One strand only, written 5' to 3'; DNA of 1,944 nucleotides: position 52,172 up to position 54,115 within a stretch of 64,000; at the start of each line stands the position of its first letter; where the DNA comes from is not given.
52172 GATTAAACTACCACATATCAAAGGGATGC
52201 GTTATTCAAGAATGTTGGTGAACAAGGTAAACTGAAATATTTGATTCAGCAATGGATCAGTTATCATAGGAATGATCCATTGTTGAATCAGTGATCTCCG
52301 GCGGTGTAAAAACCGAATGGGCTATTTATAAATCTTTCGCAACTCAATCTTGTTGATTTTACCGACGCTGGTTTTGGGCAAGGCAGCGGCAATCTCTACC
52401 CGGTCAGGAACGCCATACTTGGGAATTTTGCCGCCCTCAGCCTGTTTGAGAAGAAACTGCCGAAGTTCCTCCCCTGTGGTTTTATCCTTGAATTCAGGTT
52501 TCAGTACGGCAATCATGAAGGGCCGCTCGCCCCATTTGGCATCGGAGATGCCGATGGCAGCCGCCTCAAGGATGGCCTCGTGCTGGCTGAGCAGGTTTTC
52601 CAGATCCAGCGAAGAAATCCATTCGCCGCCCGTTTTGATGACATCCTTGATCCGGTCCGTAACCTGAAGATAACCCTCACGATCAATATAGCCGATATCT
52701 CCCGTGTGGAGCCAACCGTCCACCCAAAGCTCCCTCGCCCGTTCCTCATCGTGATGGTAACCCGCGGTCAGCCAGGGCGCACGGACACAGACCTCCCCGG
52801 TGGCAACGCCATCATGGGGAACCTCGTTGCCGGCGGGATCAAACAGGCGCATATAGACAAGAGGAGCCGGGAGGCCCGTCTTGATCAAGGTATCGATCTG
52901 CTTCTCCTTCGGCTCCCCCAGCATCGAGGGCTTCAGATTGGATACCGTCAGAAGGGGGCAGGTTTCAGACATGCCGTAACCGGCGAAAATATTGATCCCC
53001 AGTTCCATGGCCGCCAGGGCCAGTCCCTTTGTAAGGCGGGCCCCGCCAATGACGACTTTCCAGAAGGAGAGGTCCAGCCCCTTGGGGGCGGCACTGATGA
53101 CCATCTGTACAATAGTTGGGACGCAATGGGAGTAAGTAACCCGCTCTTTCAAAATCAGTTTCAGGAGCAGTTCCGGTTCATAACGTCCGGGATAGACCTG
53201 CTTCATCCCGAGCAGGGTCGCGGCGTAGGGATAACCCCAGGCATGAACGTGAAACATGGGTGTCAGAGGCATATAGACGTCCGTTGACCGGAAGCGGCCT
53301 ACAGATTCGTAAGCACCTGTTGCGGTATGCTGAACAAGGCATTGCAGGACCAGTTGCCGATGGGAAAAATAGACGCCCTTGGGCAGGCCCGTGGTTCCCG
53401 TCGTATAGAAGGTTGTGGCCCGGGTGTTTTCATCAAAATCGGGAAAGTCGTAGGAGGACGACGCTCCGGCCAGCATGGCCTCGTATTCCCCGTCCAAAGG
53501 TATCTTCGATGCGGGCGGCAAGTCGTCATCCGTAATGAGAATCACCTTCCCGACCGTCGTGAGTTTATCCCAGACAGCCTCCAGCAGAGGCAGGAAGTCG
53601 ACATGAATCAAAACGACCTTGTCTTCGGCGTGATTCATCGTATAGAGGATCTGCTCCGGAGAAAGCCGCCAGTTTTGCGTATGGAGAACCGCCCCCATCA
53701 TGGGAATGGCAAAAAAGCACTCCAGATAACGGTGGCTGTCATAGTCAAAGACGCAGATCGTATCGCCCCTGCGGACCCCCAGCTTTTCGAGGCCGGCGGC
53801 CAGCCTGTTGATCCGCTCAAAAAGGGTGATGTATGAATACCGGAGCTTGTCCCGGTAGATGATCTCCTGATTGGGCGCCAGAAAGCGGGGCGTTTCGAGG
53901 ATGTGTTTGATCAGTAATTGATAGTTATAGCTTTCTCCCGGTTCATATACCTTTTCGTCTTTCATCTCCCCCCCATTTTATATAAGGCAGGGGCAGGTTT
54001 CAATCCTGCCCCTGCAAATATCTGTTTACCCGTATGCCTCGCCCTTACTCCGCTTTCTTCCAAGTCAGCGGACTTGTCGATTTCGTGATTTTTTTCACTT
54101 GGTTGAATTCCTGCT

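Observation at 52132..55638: Two operons share an identical enhancer-promoter architecture: paired 18-bp palindromes 31 bp apart plus a TGGCAC-RACAA-TTGW promoter lacking the -12 cytosine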

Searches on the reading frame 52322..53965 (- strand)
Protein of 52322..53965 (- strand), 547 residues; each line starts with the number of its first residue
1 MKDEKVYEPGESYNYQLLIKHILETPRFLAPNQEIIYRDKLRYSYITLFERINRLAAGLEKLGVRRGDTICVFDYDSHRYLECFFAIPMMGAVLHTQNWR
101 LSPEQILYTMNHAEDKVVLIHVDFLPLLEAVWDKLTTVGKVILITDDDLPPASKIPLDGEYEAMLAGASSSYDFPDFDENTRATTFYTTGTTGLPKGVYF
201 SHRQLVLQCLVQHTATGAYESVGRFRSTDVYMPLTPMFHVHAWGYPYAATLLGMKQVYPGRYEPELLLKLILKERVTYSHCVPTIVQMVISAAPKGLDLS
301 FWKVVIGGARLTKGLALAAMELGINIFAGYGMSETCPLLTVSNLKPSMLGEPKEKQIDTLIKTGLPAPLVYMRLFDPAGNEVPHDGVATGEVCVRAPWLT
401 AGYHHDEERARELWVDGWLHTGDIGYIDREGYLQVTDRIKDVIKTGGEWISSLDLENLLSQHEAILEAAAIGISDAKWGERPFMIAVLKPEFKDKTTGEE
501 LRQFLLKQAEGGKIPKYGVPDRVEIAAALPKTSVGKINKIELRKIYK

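Call 5: search_protein_families(library=pfam, proteins=[window:52322-53965:-])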
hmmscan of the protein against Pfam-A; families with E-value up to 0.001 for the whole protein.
window:52322-53965:- (547 aa): 2 families
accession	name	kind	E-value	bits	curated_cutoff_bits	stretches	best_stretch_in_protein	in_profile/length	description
PF00501.34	AMP-binding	-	3.8e-70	237.1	29.9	1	31-404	9-384/384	AMP-binding enzyme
PF13193.12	AMP-binding_C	-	1.2e-14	55.4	24.5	1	455-536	2-76/76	AMP-binding enzyme C-terminal domain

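Call 51: search_protein_families(library=ncbifam, proteins=[window:52322-53965:-], max_evalue=1e-10)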
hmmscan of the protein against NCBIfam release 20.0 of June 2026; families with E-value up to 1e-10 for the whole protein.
window:52322-53965:- (547 aa): 91 families (the best 25 are shown)
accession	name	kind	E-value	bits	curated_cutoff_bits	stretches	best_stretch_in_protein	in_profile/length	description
NF004837.0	PRK06187.1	subfamily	1.1e-181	604.7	476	1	12-546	3-522/531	long-chain-fatty-acid--CoA ligase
NF005426.0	PRK07008.1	equivalog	1e-127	427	822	1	14-547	11-536/545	3-(methylthio)propionyl-CoA ligase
NF004674.0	PRK06018.1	subfamily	1.8e-122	409.8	766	1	14-546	7-534/544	long-chain-fatty-acid--CoA ligase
NF006020.0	PRK08162.1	subfamily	2.1e-93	313.5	677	1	29-545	31-537/545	acyl-CoA synthetase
NF004143.0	PRK05620.1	equivalog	7.4e-84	282.1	852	1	44-545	40-554/576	long-chain fatty-acid--CoA ligase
NF006182.0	PRK08316.1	subfamily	4.4e-74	249.8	663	1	21-547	15-518/523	fatty acyl-CoA synthetase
NF005857.1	PRK07786.1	exception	6.9e-65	219.5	733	1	44-546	36-512/513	fatty-acid--CoA ligase FadD5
NF002966.0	PRK03640.1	equivalog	1e-64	218.9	556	1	135-545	95-479/483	o-succinylbenzoate--CoA ligase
NF005676.0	PRK07470.1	equivalog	8.8e-64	216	774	1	32-544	35-527/544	acyl-CoA synthetase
NF005307.0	PRK06839.1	equivalog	5.8e-62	209.9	748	1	21-545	6-492/496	o-succinylbenzoate--CoA ligase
NF004797.0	PRK06145.1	equivalog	3.1e-61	207.2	850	1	34-545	20-494/499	acyl-CoA synthetase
NF009233.0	PRK12583.1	subfamily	1.3e-57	195.5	832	1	185-545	206-549/558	fatty acid CoA ligase family protein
NF005801.1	PRK07656.1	equivalog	1.4e-57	195.5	657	1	32-543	16-500/500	FadD3 family acyl-CoA ligase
NF004114.0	PRK05605.1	equivalog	2.4e-57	194.6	766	1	166-544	207-567/575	long-chain-fatty-acid--CoA ligase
NF009071.0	PRK12406.1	subfamily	2.4e-57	194.5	701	1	37-546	7-502/510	acyl-CoA synthetase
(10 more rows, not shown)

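Call 65: find_homologous_proteins(query=window:52322-53965:-, max_evalue=1e-150)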
Query window:52322-53965:- (547 aa): 7928 proteins with E <= 1e-150 among 8000 candidates; the best 120 are listed.
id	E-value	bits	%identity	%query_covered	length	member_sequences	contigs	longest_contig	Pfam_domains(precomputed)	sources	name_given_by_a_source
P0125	0.0e+0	1173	92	100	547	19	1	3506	PF00501.35,PF13193.13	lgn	-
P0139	0.0e+0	1056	81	100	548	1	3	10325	PF00501.35,PF13193.13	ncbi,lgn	-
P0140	0.0e+0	1048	80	100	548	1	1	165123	PF00501.35,PF13193.13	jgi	-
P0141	0.0e+0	1043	81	100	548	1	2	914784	PF00501.35,PF13193.13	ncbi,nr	ncbi:MAG: Long-chain-fatty-acid--CoA ligase [Syntrophus sp. SKADARSKE-3]|nr:Long-chain-fatty-acid--C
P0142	0.0e+0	1042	79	100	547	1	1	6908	PF00501.35,PF13193.13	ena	-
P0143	0.0e+0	1036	79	100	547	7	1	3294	PF00501.35,PF13193.13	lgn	-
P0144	0.0e+0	1033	79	100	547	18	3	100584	PF00501.35,PF13193.13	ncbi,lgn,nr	ncbi:MAG: fatty acid--CoA ligase [Syntrophaceae bacterium]|nr:fatty acid--CoA ligase [Syntrophaceae 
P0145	0.0e+0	1021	78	100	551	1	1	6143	PF00501.35,PF13193.13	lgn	-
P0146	0.0e+0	1014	77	100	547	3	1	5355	PF00501.35,PF13193.13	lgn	-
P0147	0.0e+0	1010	78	100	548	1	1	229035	PF00501.35,PF13193.13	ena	-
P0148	1.8e-298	1009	78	100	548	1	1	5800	PF00501.35,PF13193.13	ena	-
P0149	2.5e-298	1008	78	100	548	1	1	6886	PF00501.35,PF13193.13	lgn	-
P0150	2.7e-298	1008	77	100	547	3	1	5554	PF00501.35,PF13193.13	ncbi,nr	ncbi:MAG: fatty acid--CoA ligase [Deltaproteobacteria bacterium]|nr:fatty acid--CoA ligase [Deltapro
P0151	4.7e-298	1007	76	100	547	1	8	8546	PF00501.35,PF13193.13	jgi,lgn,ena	jgi:fatty-acyl-CoA synthase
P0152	3.1e-295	998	77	99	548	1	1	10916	PF00501.35,PF13193.13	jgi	jgi:fatty-acyl-CoA synthase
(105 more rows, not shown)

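Call 66: find_encoding_contigs(protein=P0141, flank=7000, max_places=1)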
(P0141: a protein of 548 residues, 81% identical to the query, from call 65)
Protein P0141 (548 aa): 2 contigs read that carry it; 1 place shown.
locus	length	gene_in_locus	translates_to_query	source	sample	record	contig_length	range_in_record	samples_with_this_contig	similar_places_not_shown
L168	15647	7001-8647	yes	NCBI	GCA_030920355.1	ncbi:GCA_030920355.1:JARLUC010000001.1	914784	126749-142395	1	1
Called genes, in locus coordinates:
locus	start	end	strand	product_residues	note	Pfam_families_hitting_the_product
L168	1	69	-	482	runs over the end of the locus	PF13353:Fer4_12, PF04055:Radical_SAM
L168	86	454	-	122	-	PF00072:Response_reg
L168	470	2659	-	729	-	PF00512:HisKA, PF02518:HATPase_c, PF00072:Response_reg, PF01627:Hpt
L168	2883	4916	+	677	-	PF00989:PAS (weak), PF08448:PAS_4 (faint), PF13188:PAS_8 (faint), PF13426:PAS_9 (weak), PF08447:PAS_3, PF00989:PAS (weak), PF08447:PAS_3 (weak), PF00196:GerE, +2 more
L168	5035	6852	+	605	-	PF02771:Acyl-CoA_dh_N (weak), PF02770:Acyl-CoA_dh_M, PF00441:Acyl-CoA_dh_1, PF22924:ACOX_C_alpha1 (faint), PF12806:Acyl-CoA_dh_C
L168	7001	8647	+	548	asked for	PF00501:AMP-binding, PF13193:AMP-binding_C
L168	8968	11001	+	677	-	PF00989:PAS (weak), PF08448:PAS_4 (faint), PF13188:PAS_8 (faint), PF13426:PAS_9, PF08447:PAS_3, PF00989:PAS, PF08447:PAS_3 (weak), PF00196:GerE, +1 more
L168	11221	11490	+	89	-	PF00725:3HCDH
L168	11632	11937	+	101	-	PF00108:Thiolase_N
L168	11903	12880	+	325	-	PF00108:Thiolase_N, PF02803:Thiolase_C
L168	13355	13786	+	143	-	PF12802:MarR_2 (weak), PF01047:MarR, PF09339:HTH_IclR (weak), PF13412:HTH_24 (weak), PF24034:DUF7343 (weak)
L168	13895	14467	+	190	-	PF02525:Flavodoxin_2, PF03358:FMN_red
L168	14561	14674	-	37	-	-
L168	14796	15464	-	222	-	PF02492:cobW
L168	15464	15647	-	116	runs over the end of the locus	PF01155:HypA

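Call 67: find_encoding_contigs(protein=P0140, flank=7000, max_places=1)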
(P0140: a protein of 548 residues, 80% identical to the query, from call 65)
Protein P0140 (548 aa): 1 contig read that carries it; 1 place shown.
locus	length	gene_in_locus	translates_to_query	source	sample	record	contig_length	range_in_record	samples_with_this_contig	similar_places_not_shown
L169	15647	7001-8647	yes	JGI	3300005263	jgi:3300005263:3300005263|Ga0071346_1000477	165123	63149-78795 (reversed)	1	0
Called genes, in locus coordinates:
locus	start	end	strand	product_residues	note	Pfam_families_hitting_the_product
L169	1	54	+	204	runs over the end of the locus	PF00440:TetR_N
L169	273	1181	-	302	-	PF04015:DUF362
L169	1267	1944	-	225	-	PF00881:Nitroreductase, PF14512:TM1586_NiRdase (faint), PF00881:Nitroreductase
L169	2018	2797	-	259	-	PF00106:adh_short, PF08659:KR, PF13561:adh_short_C2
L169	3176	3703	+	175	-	-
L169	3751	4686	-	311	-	PF00294:PfkB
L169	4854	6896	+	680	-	PF00989:PAS (weak), PF08448:PAS_4 (faint), PF13188:PAS_8 (faint), PF08447:PAS_3, PF13426:PAS_9, PF00989:PAS, PF08447:PAS_3 (weak), PF00196:GerE, +1 more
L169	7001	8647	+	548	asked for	PF00501:AMP-binding, PF13193:AMP-binding_C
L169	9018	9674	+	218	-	PF00857:Isochorismatase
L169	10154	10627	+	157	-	PF07238:PilZ (weak)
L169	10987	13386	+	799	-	PF04015:DUF362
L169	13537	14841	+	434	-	PF00144:Beta-lactamase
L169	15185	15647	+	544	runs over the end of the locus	PF02310:B12-binding, PF04055:Radical_SAM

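Call 68: find_encoding_contigs(protein=P0144, flank=7000, max_places=1)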
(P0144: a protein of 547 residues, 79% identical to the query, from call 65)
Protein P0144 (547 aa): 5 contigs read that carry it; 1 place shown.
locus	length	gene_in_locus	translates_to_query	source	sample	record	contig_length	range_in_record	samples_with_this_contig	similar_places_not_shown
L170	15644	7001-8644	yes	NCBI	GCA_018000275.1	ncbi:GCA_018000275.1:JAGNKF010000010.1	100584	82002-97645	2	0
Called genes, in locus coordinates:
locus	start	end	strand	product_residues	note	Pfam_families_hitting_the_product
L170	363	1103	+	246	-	-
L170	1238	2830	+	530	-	PF02690:Na_Pi_cotrans, PF01895:PhoU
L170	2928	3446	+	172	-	PF02915:Rubrerythrin, PF13668:Ferritin_2 (weak)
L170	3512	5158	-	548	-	PF13188:PAS_8 (faint), PF08448:PAS_4 (faint), PF13426:PAS_9 (faint), PF08447:PAS_3, PF00989:PAS (weak), PF08447:PAS_3 (weak), PF00196:GerE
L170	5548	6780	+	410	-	PF13458:Peripla_BP_6, PF01094:ANF_receptor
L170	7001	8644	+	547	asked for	PF00501:AMP-binding, PF13193:AMP-binding_C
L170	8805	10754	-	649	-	PF00005:ABC_tran, PF02463:SMC_N (faint), PF13476:AAA_23 (faint), PF13555:AAA_29 (faint), PF13191:AAA_16 (faint), PF12848:ABC_tran_Xtn, PF00005:ABC_tran, PF16326:ABC_tran_CTD, +1 more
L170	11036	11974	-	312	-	PF26550:Tricorn_2nd, PF07676:PD40 (faint), PF26550:Tricorn_2nd (weak), PF26549:Tricorn_N (weak)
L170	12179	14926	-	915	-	PF05643:GNA1162-like, PF05048:NosD, PF13229:Beta_helix, PF28492:Beta_helix_4, PF13229:Beta_helix (weak)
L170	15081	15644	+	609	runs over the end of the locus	PF00654:Voltage_CLC, PF00571:CBS (faint)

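Call 71: find_encoding_contigs(protein=P0139, flank=8000, max_places=2)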
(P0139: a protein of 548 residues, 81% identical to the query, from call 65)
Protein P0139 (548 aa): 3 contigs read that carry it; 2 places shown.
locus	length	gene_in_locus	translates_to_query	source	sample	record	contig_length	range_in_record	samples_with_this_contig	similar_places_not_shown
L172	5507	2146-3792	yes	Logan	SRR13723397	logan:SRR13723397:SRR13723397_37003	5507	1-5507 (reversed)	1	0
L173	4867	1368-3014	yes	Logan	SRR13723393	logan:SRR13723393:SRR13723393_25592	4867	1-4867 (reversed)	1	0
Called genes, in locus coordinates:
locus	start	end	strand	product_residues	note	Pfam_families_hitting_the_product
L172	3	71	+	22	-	?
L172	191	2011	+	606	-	PF02771:Acyl-CoA_dh_N (weak), PF02770:Acyl-CoA_dh_M, PF00441:Acyl-CoA_dh_1, PF12806:Acyl-CoA_dh_C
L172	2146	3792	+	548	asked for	PF00501:AMP-binding, PF13193:AMP-binding_C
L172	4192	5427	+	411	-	PF00072:Response_reg, PF00989:PAS (weak), PF13188:PAS_8 (weak), PF08448:PAS_4 (faint), PF13426:PAS_9 (weak)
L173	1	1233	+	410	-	?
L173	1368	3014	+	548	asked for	PF00501:AMP-binding, PF13193:AMP-binding_C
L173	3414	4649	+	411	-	PF00072:Response_reg, PF00989:PAS (weak), PF13188:PAS_8 (weak), PF08448:PAS_4 (faint), PF13426:PAS_9 (weak)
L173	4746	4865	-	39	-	?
